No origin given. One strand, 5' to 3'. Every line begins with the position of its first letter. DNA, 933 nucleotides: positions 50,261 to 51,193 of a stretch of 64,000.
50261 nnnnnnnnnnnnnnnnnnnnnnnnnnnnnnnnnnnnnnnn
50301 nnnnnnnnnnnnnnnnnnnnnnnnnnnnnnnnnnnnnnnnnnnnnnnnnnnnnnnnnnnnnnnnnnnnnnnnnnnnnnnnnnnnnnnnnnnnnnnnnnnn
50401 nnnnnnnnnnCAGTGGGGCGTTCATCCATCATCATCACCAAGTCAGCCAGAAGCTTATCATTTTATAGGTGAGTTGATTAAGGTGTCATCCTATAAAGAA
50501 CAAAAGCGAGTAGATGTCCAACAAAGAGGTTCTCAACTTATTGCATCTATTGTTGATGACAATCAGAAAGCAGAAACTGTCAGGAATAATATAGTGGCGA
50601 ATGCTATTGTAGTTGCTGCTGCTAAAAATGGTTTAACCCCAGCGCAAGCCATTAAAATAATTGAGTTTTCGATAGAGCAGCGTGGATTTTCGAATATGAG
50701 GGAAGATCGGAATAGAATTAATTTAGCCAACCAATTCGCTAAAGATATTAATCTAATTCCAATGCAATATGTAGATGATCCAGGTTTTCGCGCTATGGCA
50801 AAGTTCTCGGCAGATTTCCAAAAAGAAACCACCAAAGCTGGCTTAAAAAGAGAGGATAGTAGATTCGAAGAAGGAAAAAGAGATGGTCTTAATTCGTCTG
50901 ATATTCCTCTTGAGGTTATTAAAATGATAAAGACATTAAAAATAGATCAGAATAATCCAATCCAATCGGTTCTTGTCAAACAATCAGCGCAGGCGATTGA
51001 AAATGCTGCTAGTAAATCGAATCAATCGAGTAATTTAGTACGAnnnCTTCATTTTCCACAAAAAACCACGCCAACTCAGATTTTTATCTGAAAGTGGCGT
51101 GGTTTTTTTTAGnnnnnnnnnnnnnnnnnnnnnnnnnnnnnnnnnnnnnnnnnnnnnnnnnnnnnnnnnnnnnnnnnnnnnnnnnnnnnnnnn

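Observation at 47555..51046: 1163-aa ORF with no recognisable domain; possible repeated beta-rich modules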

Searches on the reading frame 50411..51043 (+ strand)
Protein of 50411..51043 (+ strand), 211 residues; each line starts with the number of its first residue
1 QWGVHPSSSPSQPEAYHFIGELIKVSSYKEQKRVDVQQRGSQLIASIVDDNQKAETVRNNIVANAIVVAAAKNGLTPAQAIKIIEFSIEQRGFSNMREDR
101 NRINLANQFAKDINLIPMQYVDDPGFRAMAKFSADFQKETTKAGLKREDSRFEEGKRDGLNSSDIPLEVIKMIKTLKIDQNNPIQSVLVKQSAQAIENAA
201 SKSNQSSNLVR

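Call 49: find_homologous_proteins(query=A2, max_evalue=0.01)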
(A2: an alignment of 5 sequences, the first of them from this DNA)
Query A2 (5 sequences): 6910 candidates shared short words with the query, none scored E <= 0.01.

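Call 50: find_homologous_proteins(query=window:50411-51043:+, max_evalue=0.001)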
Query window:50411-51043:+: 106 candidates shared short words with the query, none scored E <= 0.001.

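Call 51: find_related_loci(query=A2, collection=metagenome_contigs, flank=6000)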
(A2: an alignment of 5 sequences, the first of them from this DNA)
Query A2 (209 aa) in metagenome_contigs; peptide patterns used: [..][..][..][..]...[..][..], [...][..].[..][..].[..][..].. (x = any residue, [..] = any of these).
600 stretches matched a pattern, but none encodes a relative of the query by tblastn (E <= 1e-3).

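Call 52: find_related_loci(query=A2, collection=viral_contigs, flank=6000)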
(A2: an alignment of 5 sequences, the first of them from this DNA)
Query A2 (209 aa) in viral_contigs; peptide patterns used: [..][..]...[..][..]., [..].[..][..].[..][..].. (x = any residue, [..] = any of these).
244 stretches matched a pattern, but none encodes a relative of the query by tblastn (E <= 1e-3).

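Call 54: find_related_loci(query=A3, collection=metagenome_contigs, flank=6000)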
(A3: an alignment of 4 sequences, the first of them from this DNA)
Query A3 (209 aa) in metagenome_contigs; peptide patterns used: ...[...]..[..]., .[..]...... (x = any residue, [..] = any of these).
395 stretches matched a pattern, but none encodes a relative of the query by tblastn (E <= 1e-3).

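Call 69: predict_structure(alignment_id=A2)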
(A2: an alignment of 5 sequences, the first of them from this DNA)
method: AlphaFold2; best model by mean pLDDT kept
length: 209 residues; sequences in the alignment: 5
mean_pLDDT: 65.2   pTM: 0.65
mean pLDDT of the five models: 65.2, 64.0, 63.6, 58.3, 55.1
residues with pLDDT >= 90: 6; 70-90: 104; 50-70: 30; < 50: 69
segments of 3 or more residues with pLDDT < 50: 1-50, 146-155, 201-209
pLDDT, mean of each block of 10 residues (from residue 1): 35 32 38 38 40 72 89 88 80 78 87 69 87 84 53 53 71 75 87 74 37
secondary structure, 60 per line:
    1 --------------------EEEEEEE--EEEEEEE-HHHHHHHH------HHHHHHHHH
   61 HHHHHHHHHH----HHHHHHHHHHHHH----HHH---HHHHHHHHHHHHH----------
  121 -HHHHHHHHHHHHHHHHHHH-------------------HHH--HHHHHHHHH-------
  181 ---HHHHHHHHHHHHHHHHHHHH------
elements in order: E21-27 E30-36 H38-45 H52-70 H75-87 H98-110 H122-140 H165-173 H184-203

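Call 71: fold_search(model_id=the predicted structure, library=pdb)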
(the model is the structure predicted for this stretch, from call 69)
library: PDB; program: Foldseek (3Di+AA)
matches with E <= 10: 85; with E <= 0.001: 0
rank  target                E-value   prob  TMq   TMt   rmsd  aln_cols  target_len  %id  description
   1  1su6                  2.9e-01  0.08  0.15  0.06  18.0       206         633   13  Carbon monoxide dehydrogenase from Carboxydothermus hydrogenoformans: CO reduced state (released 2004-05-11)
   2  7zxc                  6.1e-01  0.07  0.14  0.07  17.6       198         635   13  H96D Mutant of Recombinant CODH-II (released 2023-03-15)
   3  7err                  7.1e-01  0.06  0.14  0.07  17.0       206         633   14  Tunnel-redesigned O2-tolerant CO dehydrogenase for removal of CO in real flue gas (Aerobic ChCODH2 A559W mutant) (released 2022-10-05)
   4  7nvo_E                7.9e-01  0.08  0.21  0.19  16.9       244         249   13  Human TRiC complex in open state with nanobody bound (released 2022-03-02)
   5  9iyn                  7.9e-01  0.06  0.15  0.07  17.9       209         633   14  ChCODH2 A559H_V610H mutant (released 2025-08-06)
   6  9iym                  8.4e-01  0.06  0.15  0.07  17.8       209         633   14  ChCODH2 A559W_V610H mutant (released 2025-08-06)
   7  8x9h                  9.8e-01  0.06  0.14  0.07  14.9       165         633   15  Crystal structure of CO dehydrogenase mutant (F41C) (released 2024-04-17)
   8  7xdn                  1.0e+00  0.05  0.14  0.07  17.6       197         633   14  Tunnel-redesigned O2-tolerant CO dehydrogenase for removal of CO in real flue gas (ChCODH2 A559H mutant in anaerobic con (released 2022-10-19)
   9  8x9d                  1.0e+00  0.05  0.14  0.07  17.3       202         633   13  Crystal structure of CO dehydrogenase mutant with increased affinity for electron mediators in high PEG concentration (released 2024-04-17)
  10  7zx3                  1.1e+00  0.05  0.14  0.08  17.6       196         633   14  C295D Mutant of Recombinant CODH-II (released 2023-03-15)
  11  7xdp                  1.1e+00  0.05  0.14  0.07  17.5       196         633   14  Tunnel-redesigned O2-tolerant CO dehydrogenase for removal of CO in real flue gas (ChCODH2 A559S mutant in anaerobic con (released 2022-10-19)
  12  7zxj                  1.4e+00  0.04  0.14  0.07  16.7       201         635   13  K563A Mutant of Recombinant CODH-II (released 2023-03-15)
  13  3i39                  1.5e+00  0.04  0.14  0.07  17.6       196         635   14  NI,FE-CODH-320 MV+CN state (released 2009-08-11)
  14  7zy1                  1.5e+00  0.04  0.14  0.07  16.7       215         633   12  I567A Mutant of Recombinant CODH-II (released 2023-03-15)
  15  7zx5                  1.6e+00  0.05  0.14  0.08  15.1       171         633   15  I567T Mutant of Recombinant CODH-II (released 2023-03-15)
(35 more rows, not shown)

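Call 73: fold_search(model_id=the predicted structure, library=viral)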
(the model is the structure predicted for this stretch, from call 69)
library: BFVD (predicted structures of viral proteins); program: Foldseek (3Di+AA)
matches with E <= 10: 118; with E <= 0.001: 0
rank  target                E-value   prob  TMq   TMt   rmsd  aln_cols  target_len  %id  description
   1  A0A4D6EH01            8.6e-01  0.05  0.15  0.08  17.0       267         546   16  Uncharacterized protein [Pandoravirus celtis]
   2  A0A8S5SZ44            9.5e-01  0.06  0.17  0.09  18.9       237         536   13  Replication associated protein [Microviridae sp. ctZPT1]
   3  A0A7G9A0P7            1.0e+00  0.08  0.17  0.21  16.6       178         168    8  (no name in the UniProt tables at hand)
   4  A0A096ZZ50            1.1e+00  0.04  0.13  0.12  20.9       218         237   10  RNA-dependent RNA polymerase (Fragment) [Valsa malicola mitovirus 2]
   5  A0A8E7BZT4            1.2e+00  0.05  0.17  0.11  20.8       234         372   13  (no name in the UniProt tables at hand)
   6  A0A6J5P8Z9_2          1.3e+00  0.08  0.19  0.05  15.7       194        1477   15  ART-PolyVal-like domain-containing protein [uncultured Caudovirales phage]
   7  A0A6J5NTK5            1.4e+00  0.13  0.27  0.11  11.7       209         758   10  Uncharacterized protein [uncultured Caudovirales phage]
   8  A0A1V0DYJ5            1.4e+00  0.04  0.16  0.10  17.5       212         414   12  (no name in the UniProt tables at hand)
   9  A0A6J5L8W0            1.4e+00  0.03  0.14  0.12  29.9       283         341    9  Flagellar basal-body/hook protein, C-terminal domain containing protein [uncultured Caudovirales phage]
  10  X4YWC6                1.4e+00  0.03  0.14  0.14  19.6       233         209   13  Uncharacterized protein [Lactococcus phage P092]
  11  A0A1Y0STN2            1.9e+00  0.04  0.16  0.19  14.0       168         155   13  Uncharacterized protein [Pseudomonas phage Phabio]
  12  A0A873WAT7            2.0e+00  0.02  0.12  0.07  18.4       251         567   12  (no name in the UniProt tables at hand)
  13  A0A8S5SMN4            2.2e+00  0.05  0.18  0.21  14.8       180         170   19  Uncharacterized protein [Podoviridae sp. ctIKM86]
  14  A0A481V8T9            2.2e+00  0.03  0.14  0.16  18.7       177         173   13  Uncharacterized protein [Trichoplusia ni single nucleopolyhedrovirus]
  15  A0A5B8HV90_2          2.3e+00  0.02  0.15  0.06  24.4       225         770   13  Uncharacterized protein [Mimiviridae sp. ChoanoV1]
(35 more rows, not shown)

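Call 75: search_solved_structures(query=A3, max_evalue=10)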
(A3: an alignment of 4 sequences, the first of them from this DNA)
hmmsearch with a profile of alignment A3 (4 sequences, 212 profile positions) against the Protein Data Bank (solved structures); distinct sequences matched with E-value up to 10: 4.
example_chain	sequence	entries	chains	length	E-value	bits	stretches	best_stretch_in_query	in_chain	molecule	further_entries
5cwg_A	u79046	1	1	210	0.0054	19.5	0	148-200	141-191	Designed helical repeat protein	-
5cwc_A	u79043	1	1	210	0.0078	19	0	149-201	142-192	Designed helical repeat protein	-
4hpz_A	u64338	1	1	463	2.2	10.9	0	67-82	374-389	dTale2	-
1n0r_A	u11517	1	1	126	2.6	10.7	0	51-76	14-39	4 ankyrin repeats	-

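Call 93: find_related_loci(query=A3, collection=genome_contigs, flank=8000)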
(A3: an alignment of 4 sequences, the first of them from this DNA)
Query A3 (209 aa) in genome_contigs; peptide patterns used: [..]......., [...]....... (x = any residue, [..] = any of these).
49 stretches matched a pattern; 1 encode a relative of the query (tblastn E <= 1e-3); 1 distinct loci.
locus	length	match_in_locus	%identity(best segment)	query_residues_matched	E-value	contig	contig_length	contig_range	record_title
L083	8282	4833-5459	65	1-204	2e-73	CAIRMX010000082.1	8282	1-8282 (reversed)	MAG: uncultured Alphaproteobacteria bacterium isolate ErkenSummer_bin-0736 genome assembly, contig: bin-0736:082/173, wh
